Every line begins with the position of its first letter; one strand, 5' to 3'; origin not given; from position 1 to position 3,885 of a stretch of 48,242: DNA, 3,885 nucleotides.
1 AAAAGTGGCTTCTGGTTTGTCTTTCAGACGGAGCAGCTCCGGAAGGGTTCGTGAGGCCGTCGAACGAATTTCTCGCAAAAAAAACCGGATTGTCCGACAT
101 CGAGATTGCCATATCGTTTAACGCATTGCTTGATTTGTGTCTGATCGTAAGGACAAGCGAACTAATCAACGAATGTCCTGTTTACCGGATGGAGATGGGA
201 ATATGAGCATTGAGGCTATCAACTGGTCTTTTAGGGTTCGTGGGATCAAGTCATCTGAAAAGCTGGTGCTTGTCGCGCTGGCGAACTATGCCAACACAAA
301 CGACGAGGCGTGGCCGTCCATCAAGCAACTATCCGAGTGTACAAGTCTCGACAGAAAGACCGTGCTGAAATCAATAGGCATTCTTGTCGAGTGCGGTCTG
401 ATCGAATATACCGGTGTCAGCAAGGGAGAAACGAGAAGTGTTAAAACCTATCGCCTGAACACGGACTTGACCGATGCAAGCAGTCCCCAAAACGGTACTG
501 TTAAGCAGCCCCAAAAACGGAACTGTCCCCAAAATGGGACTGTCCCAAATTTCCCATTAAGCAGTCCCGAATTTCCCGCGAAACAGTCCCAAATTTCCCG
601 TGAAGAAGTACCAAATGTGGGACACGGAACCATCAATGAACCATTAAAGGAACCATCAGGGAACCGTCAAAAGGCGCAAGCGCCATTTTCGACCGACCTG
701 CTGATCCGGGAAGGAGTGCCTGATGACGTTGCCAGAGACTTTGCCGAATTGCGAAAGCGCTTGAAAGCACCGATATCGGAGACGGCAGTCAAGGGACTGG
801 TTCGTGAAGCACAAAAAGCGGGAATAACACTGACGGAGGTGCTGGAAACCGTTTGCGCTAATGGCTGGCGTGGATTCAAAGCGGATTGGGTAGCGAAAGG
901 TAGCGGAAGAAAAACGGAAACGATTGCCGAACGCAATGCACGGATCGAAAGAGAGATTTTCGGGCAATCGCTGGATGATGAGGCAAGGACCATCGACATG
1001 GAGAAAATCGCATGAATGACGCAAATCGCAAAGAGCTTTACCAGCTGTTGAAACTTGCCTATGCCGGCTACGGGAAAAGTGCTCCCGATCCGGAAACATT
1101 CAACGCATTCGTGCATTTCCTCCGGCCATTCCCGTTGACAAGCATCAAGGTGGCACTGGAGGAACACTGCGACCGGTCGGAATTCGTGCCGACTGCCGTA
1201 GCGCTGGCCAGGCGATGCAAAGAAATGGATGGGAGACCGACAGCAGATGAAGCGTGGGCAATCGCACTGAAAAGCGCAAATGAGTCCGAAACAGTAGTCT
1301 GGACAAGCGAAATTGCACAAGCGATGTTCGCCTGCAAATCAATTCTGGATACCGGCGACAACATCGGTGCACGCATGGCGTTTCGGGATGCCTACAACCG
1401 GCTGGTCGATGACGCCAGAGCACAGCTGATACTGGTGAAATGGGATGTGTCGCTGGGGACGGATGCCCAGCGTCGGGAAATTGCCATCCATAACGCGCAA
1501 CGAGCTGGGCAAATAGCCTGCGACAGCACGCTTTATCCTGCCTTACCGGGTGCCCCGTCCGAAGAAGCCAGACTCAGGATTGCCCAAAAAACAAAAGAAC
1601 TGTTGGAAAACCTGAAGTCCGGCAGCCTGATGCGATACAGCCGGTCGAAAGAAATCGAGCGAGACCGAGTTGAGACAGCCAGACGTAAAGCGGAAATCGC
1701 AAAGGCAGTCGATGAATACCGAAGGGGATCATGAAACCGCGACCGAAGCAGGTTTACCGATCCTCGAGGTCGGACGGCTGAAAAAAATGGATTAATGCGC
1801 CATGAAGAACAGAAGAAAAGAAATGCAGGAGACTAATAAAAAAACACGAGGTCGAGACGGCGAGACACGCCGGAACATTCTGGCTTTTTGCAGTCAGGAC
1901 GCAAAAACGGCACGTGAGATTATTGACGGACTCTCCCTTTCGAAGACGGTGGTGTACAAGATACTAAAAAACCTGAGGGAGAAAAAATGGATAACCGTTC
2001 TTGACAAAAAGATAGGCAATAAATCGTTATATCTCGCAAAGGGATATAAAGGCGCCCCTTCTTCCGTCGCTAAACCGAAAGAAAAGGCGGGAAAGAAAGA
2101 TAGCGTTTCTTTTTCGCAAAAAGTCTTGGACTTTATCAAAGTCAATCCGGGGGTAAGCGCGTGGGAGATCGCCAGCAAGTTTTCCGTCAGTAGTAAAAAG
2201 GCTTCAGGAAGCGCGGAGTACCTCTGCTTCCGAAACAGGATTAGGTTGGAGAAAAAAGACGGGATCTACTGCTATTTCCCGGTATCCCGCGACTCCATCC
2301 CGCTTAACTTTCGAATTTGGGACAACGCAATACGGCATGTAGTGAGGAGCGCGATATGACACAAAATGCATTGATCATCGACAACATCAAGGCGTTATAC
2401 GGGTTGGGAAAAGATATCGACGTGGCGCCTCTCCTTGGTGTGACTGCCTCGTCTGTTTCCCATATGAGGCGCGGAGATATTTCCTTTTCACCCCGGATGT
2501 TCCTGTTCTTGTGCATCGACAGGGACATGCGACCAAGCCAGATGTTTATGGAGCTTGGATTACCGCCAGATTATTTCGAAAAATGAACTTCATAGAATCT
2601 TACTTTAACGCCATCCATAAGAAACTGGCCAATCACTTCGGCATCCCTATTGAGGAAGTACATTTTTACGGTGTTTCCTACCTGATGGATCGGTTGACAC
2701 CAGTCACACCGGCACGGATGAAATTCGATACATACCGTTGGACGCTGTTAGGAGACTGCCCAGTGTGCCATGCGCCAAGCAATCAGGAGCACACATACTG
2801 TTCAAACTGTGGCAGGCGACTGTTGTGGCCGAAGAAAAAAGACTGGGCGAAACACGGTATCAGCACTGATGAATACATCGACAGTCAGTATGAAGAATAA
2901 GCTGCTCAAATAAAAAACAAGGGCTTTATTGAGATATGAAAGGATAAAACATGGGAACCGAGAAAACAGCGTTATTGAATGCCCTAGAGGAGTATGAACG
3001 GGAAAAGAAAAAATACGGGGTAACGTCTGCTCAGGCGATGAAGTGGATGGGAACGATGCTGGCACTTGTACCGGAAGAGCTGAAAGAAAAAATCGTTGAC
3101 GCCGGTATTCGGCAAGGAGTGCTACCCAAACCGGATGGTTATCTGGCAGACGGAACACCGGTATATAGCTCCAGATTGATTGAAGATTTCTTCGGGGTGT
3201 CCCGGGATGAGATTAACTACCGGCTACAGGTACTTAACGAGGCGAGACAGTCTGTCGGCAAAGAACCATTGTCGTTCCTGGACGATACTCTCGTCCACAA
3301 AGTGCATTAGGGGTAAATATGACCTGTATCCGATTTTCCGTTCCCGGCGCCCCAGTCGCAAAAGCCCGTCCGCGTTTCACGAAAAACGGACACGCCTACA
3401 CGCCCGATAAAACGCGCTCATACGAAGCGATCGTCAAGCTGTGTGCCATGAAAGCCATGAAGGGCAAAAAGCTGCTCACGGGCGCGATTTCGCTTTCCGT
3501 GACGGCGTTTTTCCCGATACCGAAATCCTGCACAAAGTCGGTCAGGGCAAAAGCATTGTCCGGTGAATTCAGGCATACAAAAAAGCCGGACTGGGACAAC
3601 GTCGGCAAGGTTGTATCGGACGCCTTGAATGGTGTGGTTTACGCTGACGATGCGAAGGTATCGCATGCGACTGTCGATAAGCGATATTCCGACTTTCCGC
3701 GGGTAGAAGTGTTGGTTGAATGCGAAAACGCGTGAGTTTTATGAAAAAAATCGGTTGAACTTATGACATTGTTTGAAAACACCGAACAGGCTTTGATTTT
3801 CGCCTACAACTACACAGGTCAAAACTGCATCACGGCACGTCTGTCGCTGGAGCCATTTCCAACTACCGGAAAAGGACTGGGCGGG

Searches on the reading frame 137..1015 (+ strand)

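Call 74: search_protein_families(library=phrogs, proteins=[window:137-1015:+], max_evalue=0.00001)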
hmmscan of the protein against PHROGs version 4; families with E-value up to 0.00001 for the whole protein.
window:137-1015:+ (292 aa): 13 families
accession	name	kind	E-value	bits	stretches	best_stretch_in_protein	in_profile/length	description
phrog_678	-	DNA, RNA and nucleotide metabolism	1e-30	108.5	1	23-264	59-296/346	replication initiation O-like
phrog_1032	-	DNA, RNA and nucleotide metabolism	6e-27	96.4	1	23-268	1-247/281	replication initiation protein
phrog_6643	-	DNA, RNA and nucleotide metabolism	3.9e-22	80.1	1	23-176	1-156/313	replication initiation protein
phrog_270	-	DNA, RNA and nucleotide metabolism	9.1e-18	65.8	1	22-167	30-152/383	replication initiation protein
phrog_391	-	DNA, RNA and nucleotide metabolism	7e-17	63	1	23-180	1-160/298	replication initiation O-like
phrog_11896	-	DNA, RNA and nucleotide metabolism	7.4e-17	63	1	24-185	4-166/225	primosomal protein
phrog_6451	-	DNA, RNA and nucleotide metabolism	1.5e-12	48.8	1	165-256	148-242/272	primosomal protein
phrog_8540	-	DNA, RNA and nucleotide metabolism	1.8e-12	48.8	1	23-182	1-149/196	replication initiation O-like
phrog_4617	-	DNA, RNA and nucleotide metabolism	6.9e-10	39.9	1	23-121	1-100/223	replication initiation protein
phrog_12556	-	DNA, RNA and nucleotide metabolism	1.6e-08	35.4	1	188-272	236-322/347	replication initiation protein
phrog_345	-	DNA, RNA and nucleotide metabolism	6.6e-08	33.6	1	12-172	19-183/297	replication initiation O-like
phrog_186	-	DNA, RNA and nucleotide metabolism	1.2e-07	32.8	1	39-142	41-135/308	DnaD-like helicase loader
phrog_428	-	DNA, RNA and nucleotide metabolism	1e-06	29.2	1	35-138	101-207/455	replication initiation protein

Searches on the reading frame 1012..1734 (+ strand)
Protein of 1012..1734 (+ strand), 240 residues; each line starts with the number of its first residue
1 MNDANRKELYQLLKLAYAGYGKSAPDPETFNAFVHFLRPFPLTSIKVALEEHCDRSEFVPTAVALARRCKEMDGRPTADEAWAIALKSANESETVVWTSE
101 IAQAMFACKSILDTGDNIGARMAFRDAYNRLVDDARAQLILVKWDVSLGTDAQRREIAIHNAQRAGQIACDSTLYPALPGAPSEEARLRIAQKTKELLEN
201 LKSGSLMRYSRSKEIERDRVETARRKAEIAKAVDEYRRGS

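Call 74: search_protein_families(library=phrogs, proteins=[window:1012-1734:+], max_evalue=0.00001)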
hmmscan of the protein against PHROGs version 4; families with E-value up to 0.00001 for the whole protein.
window:1012-1734:+ (240 aa): 2 families
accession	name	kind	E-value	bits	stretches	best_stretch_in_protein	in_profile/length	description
phrog_6028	-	unknown function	6.1e-48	164.6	1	1-169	2-169/265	-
phrog_1524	-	unknown function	2.8e-10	41.5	1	45-154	57-159/252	-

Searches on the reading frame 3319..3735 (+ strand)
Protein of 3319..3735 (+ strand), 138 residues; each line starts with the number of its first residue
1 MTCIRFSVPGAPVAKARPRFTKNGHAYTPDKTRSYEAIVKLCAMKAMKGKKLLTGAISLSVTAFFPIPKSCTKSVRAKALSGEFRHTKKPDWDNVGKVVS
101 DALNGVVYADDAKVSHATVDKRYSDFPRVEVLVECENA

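Call 74: search_protein_families(library=phrogs, proteins=[window:3319-3735:+], max_evalue=0.00001)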
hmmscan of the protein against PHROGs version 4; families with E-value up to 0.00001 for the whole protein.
window:3319-3735:+ (138 aa): 3 families
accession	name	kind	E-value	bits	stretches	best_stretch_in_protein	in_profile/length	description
phrog_140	-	DNA, RNA and nucleotide metabolism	7.5e-45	154.3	1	1-134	36-166/219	RusA-like Holliday junction resolvase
phrog_24390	-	unknown function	1.1e-06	29.8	1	88-132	10-54/62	-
phrog_34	-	DNA, RNA and nucleotide metabolism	3.8e-06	27.8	1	2-131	73-189/259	RusA-like Holliday junction resolvase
